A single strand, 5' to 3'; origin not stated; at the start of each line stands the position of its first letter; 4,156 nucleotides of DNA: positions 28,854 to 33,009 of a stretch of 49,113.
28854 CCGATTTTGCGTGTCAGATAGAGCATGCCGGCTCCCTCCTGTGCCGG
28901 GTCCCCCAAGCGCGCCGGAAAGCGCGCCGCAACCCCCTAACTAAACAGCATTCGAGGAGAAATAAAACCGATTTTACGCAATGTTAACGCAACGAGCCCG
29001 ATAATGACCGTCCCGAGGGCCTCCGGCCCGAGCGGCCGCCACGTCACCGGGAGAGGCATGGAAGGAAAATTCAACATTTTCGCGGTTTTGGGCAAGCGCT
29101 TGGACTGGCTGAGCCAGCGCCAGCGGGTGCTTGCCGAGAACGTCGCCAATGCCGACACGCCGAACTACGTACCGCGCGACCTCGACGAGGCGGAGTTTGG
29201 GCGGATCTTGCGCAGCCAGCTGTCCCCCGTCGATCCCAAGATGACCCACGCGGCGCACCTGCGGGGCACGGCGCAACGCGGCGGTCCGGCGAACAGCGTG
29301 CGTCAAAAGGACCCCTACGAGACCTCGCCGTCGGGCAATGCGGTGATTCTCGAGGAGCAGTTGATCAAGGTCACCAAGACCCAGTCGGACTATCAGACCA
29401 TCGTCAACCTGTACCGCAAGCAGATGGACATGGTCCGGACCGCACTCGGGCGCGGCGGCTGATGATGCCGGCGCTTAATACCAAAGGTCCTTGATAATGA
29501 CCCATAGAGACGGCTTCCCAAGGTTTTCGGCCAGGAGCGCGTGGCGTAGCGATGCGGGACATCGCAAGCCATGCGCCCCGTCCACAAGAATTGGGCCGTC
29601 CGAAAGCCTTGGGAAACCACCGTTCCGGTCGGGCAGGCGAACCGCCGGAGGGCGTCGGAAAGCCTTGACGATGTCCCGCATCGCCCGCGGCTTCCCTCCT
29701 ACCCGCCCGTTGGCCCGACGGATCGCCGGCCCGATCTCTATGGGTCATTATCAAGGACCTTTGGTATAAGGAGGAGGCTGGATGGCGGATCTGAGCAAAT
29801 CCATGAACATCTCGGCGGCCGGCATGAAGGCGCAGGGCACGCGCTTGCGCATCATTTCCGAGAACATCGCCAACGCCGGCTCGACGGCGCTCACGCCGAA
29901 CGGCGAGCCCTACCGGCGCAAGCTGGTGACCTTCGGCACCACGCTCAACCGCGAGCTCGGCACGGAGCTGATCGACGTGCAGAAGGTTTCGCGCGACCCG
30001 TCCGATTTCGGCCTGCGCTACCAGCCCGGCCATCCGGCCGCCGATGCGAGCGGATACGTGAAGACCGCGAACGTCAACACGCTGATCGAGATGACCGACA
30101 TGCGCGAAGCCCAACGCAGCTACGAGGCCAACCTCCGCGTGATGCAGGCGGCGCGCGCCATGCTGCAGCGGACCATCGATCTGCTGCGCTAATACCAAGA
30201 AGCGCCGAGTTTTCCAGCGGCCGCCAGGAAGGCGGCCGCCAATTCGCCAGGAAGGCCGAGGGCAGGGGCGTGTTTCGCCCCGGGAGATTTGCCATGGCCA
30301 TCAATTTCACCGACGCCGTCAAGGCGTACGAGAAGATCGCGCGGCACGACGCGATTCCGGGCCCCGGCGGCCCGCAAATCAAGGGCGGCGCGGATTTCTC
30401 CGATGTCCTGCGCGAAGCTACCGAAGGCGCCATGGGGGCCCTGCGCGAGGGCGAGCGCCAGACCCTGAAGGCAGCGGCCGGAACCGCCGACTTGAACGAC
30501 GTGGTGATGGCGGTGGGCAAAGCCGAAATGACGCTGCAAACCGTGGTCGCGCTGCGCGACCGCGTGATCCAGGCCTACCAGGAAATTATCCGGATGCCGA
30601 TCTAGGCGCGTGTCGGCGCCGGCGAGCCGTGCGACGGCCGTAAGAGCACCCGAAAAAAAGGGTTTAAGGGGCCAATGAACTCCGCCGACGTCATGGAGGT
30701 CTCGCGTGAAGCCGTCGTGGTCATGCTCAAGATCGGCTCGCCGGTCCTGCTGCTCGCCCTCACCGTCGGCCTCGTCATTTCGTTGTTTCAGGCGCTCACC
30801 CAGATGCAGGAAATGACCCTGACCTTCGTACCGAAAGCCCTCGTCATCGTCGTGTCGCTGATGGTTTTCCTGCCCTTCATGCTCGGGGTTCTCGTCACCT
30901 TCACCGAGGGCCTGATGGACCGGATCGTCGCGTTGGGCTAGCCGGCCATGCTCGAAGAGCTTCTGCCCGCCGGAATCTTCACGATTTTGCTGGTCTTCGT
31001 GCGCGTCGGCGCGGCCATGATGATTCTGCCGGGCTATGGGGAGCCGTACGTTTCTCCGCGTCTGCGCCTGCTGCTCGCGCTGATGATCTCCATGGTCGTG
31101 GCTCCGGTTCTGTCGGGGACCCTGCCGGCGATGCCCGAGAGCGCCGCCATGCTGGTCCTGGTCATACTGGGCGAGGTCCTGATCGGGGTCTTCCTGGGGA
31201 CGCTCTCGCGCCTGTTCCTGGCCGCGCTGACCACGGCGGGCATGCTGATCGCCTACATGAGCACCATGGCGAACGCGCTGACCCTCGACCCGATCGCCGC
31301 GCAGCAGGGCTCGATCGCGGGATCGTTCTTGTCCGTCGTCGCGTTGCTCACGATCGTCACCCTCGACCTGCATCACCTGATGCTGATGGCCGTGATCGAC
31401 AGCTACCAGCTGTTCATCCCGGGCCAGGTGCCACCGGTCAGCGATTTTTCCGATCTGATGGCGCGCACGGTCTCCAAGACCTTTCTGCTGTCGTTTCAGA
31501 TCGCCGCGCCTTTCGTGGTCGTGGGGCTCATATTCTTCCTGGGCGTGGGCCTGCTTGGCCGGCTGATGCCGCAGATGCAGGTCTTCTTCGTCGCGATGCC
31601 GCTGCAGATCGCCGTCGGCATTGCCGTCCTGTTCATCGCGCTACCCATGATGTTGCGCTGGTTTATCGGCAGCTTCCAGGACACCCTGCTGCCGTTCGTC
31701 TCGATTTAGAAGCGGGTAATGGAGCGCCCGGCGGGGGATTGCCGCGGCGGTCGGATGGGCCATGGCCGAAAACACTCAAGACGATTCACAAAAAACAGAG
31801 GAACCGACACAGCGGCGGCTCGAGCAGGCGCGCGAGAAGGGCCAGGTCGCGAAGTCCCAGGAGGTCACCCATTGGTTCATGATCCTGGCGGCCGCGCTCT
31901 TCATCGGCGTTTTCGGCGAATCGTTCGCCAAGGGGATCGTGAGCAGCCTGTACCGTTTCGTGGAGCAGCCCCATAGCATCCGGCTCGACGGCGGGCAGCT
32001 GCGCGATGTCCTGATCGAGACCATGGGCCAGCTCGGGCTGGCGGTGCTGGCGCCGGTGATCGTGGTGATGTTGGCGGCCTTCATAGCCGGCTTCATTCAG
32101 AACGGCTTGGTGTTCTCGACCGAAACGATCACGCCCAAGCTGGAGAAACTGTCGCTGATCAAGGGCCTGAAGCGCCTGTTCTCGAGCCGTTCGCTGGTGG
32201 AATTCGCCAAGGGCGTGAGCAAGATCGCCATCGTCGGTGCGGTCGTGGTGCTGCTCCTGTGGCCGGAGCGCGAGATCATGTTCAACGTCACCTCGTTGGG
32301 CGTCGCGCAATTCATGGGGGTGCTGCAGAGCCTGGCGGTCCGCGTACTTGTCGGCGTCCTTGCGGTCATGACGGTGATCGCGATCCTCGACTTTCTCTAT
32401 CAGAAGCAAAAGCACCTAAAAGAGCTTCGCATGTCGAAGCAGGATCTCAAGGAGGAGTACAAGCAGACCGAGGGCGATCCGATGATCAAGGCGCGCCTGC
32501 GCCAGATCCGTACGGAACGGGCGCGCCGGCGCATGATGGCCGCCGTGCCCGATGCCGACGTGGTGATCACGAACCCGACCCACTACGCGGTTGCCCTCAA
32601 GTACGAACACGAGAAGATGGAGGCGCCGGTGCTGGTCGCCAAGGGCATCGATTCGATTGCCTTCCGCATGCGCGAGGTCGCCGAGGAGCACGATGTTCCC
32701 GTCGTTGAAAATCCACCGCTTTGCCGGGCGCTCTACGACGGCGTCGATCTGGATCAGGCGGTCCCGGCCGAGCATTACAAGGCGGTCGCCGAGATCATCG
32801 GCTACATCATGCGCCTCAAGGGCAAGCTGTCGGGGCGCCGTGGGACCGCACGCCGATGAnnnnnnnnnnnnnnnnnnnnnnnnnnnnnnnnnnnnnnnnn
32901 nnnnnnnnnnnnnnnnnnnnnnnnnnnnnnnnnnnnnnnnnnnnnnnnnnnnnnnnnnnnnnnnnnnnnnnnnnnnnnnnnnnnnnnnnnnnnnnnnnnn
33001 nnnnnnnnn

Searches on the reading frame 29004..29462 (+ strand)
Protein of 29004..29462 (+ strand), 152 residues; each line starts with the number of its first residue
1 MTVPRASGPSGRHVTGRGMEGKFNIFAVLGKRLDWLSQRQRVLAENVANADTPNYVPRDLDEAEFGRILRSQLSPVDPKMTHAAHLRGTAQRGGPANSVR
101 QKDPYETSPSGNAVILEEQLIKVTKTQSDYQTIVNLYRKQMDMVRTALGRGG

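Call 59: search_protein_families(library=pfam, proteins=[window:29004-29462:+], max_evalue=0.001)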
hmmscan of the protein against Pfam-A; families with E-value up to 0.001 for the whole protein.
window:29004-29462:+ (152 aa): 1 family
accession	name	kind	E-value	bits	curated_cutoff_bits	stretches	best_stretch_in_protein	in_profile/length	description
PF00460.25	Flg_bb_rod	-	4.1e-05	23.9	20.7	1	36-55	11-30/31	Flagella basal body rod protein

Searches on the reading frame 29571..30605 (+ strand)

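Call 16: search_protein_families(library=pfam, proteins=[window:29571-30605:+], max_evalue=0.001)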
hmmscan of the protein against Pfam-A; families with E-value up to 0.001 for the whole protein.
window:29571-30605:+ (344 aa): 1 family
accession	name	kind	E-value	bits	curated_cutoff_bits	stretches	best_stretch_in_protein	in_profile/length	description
PF02049.23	FliE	-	7.3e-20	71.4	22.4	1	271-344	15-89/89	Flagellar hook-basal body complex protein FliE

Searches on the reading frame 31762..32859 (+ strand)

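Call 16: search_protein_families(library=pfam, proteins=[window:31762-32859:+], max_evalue=0.001)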
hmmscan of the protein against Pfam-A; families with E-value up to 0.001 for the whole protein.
window:31762-32859:+ (365 aa): 1 family
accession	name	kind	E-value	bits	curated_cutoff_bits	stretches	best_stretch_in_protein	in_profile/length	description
PF01312.24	Bac_export_2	-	3.9e-126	421.3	24.4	1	10-349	2-335/335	FlhB HrpN YscU SpaS Family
